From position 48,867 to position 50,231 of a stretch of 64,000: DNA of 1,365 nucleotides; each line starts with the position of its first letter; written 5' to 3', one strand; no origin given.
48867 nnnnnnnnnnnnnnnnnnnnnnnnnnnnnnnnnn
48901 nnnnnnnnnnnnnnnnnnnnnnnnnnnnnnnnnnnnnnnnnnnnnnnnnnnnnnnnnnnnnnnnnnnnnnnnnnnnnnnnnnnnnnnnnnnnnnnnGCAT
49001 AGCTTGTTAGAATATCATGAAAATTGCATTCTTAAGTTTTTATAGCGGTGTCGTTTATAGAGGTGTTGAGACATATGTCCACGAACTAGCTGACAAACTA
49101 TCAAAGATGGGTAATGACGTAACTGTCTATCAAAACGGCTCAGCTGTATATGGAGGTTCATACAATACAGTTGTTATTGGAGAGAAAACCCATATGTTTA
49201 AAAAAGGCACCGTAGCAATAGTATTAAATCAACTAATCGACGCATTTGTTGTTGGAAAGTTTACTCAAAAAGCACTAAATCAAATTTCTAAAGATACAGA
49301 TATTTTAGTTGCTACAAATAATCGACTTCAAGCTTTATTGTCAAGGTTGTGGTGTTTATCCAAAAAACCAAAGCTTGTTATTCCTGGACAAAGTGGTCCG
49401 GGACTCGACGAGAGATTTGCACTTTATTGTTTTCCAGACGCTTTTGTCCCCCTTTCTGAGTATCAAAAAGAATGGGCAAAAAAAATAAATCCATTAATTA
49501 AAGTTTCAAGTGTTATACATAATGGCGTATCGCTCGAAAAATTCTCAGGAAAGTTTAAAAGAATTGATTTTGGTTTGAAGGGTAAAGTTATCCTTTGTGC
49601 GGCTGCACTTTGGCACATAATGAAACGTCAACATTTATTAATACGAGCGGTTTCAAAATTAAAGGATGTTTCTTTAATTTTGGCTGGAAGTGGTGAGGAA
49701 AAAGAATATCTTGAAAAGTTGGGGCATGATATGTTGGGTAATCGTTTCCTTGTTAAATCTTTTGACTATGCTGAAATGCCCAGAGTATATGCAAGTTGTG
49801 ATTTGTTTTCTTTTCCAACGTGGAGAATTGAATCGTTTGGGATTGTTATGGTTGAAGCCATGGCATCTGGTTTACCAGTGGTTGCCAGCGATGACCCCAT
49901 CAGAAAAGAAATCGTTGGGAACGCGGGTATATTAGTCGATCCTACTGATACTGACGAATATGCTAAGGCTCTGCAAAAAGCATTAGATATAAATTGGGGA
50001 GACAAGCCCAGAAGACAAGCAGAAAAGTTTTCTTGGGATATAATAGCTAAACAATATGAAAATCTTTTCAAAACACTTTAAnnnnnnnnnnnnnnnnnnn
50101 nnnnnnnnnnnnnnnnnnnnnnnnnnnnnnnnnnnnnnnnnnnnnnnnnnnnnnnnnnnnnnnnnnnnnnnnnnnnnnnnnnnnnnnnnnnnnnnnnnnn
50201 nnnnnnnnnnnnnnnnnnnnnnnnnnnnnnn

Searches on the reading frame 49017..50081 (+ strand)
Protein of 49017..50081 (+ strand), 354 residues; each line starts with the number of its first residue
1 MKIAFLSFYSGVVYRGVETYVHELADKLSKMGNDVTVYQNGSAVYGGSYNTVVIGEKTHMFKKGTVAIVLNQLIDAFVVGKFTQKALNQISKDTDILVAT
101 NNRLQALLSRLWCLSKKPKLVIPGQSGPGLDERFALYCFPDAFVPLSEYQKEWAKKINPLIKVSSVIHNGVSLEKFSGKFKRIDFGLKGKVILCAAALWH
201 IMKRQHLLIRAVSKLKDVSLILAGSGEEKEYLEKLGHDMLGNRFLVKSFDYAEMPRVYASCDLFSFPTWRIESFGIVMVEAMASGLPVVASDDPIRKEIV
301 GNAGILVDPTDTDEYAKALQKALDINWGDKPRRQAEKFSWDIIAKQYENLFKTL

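Call 7: search_protein_families(library=pfam, proteins=[window:49017-50081:+], max_evalue=0.01)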
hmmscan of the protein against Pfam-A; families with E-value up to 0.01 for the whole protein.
window:49017-50081:+ (354 aa): 5 families
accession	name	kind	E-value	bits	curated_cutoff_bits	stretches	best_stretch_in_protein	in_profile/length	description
PF00534.26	Glycos_transf_1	-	5.8e-27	94.7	26.4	1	186-334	12-165/172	Glycosyl transferases group 1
PF13692.12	Glyco_trans_1_4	-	2e-26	93.4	27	1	190-323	2-140/142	Glycosyl transferases group 1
PF13439.12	Glyco_transf_4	-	2.4e-07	31.4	28.5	1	15-42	2-29/170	Glycosyltransferase Family 4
PF20706.3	GT4-conflict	-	0.00024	20.7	26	1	184-292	208-312/385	Family 4 Glycosyltransferase in conflict systems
PF20033.5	DUF6438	-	0.0062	17.2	30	0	34-74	18-58/116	Domain of unknown function (DUF6438)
